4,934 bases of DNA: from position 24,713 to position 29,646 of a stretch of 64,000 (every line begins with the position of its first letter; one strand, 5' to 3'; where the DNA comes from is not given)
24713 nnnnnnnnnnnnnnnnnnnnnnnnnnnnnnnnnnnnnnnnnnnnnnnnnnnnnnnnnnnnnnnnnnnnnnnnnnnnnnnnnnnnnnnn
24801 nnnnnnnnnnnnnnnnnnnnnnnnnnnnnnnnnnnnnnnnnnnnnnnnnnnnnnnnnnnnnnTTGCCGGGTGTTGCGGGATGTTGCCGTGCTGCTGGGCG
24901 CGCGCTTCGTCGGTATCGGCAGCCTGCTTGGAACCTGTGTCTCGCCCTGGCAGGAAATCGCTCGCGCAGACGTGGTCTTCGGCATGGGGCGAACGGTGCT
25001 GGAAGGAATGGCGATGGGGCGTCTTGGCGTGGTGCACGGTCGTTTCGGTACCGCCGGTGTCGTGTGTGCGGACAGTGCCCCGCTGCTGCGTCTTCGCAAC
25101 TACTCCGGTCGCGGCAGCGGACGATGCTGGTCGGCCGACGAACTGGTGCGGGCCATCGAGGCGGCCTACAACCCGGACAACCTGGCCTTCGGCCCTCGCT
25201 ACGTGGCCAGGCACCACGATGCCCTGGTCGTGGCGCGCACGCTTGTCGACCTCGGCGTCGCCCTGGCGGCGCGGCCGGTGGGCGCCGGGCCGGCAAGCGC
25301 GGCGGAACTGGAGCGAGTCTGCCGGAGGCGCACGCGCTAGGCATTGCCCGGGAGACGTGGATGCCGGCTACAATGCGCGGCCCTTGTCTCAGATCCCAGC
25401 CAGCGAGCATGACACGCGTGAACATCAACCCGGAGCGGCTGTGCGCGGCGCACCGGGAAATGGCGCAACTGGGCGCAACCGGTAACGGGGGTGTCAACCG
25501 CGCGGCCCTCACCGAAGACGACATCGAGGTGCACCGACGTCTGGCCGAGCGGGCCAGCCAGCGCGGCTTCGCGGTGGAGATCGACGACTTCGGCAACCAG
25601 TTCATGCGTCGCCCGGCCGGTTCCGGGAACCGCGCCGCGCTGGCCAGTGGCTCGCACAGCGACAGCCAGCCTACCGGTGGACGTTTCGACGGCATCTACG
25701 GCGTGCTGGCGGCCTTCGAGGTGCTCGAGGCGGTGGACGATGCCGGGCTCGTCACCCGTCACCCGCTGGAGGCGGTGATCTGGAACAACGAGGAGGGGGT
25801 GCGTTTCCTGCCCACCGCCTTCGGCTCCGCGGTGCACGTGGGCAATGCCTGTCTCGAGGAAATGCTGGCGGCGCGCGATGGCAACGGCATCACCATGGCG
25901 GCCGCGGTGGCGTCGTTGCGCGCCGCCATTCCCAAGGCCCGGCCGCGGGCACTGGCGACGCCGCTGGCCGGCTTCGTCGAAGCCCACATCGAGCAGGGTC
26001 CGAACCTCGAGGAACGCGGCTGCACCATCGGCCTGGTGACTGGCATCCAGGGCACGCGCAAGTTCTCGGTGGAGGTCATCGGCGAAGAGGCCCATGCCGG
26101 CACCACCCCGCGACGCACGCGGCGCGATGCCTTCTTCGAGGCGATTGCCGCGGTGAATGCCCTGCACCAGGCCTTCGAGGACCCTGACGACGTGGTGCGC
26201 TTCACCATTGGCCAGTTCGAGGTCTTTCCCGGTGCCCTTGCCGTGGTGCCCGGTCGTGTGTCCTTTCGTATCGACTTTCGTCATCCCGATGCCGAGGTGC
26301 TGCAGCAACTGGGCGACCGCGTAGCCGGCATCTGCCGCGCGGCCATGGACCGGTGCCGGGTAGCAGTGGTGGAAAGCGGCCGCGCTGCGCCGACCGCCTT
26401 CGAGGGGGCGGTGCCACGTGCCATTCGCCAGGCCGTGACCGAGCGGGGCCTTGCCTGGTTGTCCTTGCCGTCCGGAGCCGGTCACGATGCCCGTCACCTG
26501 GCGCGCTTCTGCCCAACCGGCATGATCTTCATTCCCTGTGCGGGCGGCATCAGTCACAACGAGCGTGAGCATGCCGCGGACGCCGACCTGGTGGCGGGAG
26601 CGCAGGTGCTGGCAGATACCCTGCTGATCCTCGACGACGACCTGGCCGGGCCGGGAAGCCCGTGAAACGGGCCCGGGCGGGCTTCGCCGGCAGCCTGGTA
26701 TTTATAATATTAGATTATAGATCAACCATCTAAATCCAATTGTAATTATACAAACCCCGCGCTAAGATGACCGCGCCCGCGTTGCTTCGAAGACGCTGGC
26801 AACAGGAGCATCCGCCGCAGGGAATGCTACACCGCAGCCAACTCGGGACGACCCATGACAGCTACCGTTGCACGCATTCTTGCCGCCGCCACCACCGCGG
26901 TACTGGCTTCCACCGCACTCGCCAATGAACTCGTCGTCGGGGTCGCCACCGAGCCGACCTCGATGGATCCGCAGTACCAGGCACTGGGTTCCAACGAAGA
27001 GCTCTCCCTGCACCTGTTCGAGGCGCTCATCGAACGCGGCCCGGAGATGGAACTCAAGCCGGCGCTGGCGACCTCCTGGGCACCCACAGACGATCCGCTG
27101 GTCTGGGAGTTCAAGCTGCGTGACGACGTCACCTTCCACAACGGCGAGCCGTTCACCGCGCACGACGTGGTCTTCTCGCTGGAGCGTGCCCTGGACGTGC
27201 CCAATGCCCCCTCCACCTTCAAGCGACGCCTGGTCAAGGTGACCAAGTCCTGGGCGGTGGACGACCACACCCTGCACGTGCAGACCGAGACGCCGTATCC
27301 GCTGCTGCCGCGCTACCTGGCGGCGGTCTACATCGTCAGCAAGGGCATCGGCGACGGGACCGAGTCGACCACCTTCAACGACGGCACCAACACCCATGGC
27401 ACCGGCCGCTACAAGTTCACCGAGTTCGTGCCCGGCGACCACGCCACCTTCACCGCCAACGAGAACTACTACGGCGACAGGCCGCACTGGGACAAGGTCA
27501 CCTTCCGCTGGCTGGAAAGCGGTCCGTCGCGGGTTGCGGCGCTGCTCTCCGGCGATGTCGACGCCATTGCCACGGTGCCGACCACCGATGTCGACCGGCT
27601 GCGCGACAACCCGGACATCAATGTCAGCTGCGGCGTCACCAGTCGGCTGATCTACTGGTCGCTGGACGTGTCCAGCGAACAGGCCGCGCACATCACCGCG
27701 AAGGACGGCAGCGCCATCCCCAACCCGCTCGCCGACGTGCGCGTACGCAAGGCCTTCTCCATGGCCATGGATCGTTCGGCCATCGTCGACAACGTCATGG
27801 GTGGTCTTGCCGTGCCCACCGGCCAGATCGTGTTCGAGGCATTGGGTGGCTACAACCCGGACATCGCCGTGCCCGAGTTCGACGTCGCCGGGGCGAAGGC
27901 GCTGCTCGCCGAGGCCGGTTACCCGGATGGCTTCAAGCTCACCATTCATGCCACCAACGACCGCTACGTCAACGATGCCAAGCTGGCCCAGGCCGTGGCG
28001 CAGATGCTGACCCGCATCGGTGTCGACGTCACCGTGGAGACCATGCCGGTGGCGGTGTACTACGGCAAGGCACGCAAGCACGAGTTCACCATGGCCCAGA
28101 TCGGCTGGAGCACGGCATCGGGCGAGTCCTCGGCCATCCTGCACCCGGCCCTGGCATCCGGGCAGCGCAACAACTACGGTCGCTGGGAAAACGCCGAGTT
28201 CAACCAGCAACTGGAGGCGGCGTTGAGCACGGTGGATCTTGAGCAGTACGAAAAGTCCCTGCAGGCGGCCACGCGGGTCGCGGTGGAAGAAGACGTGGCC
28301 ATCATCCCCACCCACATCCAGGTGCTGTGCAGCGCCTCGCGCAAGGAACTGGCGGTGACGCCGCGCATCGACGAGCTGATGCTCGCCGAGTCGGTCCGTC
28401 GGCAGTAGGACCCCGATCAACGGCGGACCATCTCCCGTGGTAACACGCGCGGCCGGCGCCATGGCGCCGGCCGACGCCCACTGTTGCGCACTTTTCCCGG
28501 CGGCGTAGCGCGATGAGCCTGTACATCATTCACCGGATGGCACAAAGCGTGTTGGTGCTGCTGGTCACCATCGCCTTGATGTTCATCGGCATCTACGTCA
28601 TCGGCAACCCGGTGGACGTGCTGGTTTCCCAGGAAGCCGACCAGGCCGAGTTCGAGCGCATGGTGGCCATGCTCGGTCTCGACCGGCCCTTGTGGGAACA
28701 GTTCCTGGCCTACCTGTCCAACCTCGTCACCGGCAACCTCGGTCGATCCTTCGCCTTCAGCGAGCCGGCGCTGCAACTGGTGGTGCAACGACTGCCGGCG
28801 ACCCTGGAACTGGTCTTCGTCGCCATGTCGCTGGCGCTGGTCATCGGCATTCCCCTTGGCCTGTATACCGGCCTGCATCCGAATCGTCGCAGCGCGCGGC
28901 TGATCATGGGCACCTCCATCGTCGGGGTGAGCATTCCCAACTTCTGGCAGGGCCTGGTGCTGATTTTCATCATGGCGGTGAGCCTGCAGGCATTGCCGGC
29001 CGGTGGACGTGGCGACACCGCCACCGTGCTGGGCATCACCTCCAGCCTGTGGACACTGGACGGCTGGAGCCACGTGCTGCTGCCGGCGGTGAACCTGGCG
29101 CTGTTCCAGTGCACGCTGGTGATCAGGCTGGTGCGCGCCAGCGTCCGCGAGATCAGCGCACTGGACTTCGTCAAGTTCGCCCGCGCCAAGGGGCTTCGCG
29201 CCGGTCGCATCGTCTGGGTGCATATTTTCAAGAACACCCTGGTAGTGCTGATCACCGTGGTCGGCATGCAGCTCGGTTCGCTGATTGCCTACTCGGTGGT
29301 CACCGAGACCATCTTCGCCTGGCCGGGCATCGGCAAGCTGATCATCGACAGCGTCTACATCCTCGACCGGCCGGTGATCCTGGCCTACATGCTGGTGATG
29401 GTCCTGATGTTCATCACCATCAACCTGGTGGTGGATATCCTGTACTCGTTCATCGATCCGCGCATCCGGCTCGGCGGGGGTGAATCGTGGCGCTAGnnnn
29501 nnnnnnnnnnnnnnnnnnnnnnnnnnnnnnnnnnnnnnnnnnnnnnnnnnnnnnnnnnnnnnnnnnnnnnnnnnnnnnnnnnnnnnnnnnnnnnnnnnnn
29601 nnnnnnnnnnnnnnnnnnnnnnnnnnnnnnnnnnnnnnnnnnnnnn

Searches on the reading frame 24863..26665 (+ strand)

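Call 11: search_protein_families(library=pfam, proteins=[window:24863-26665:+])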
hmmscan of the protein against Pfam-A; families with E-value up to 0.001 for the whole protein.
window:24863-26665:+ (600 aa): 2 families
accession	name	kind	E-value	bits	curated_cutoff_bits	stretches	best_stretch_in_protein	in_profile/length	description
PF01546.33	Peptidase_M20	-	1.1e-21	78.2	24.6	1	263-587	3-204/206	Peptidase family M20/M25/M40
PF07687.19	M20_dimer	-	2.5e-05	24.6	21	1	394-493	2-101/107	Peptidase dimerisation domain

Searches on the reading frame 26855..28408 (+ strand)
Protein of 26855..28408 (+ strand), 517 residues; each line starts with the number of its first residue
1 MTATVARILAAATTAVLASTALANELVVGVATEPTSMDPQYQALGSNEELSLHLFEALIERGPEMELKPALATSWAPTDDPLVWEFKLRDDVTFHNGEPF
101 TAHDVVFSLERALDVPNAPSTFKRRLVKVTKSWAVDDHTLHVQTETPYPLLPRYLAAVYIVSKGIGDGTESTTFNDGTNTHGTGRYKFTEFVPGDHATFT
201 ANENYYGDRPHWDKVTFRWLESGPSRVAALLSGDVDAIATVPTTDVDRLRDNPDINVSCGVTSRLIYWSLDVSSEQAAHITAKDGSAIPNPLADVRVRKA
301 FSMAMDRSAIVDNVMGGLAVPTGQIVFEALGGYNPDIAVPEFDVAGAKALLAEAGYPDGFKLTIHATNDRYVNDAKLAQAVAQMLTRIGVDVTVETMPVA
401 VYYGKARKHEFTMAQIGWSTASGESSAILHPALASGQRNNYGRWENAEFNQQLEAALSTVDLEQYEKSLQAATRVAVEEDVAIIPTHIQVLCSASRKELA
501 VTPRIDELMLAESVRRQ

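Call 25: search_protein_families(library=pfam, proteins=[window:26855-28408:+])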
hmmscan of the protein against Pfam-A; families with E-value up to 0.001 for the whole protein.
window:26855-28408:+ (517 aa): 1 family
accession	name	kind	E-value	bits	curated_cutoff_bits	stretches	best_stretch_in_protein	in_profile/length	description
PF00496.27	SBP_bac_5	-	5.1e-93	312.5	32.4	1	66-439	1-367/368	Bacterial extracellular solute-binding proteins, family 5 Middle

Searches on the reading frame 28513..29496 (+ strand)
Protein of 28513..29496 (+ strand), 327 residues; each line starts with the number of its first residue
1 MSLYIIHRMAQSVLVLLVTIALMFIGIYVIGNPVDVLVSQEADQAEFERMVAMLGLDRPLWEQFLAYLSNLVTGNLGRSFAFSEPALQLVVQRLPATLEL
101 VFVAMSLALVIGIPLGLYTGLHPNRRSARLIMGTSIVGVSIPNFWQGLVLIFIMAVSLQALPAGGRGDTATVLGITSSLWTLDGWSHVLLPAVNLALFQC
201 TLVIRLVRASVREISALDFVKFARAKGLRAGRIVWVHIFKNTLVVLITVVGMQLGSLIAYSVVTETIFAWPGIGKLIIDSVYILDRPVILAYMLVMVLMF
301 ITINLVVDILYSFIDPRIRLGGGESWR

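Call 25: search_protein_families(library=pfam, proteins=[window:28513-29496:+])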
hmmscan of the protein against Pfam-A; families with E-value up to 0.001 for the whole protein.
window:28513-29496:+ (327 aa): 2 families
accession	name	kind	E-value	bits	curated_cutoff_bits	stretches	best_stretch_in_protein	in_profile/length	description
PF00528.27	BPD_transp_1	-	1.6e-36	126.2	26.4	1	112-319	1-183/184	Binding-protein-dependent transport system inner membrane component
PF19300.4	BPD_transp_1_N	-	3.2e-08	34.2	23.8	1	2-100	2-113/114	Binding-prot-dependent transport system membrane comp, N-term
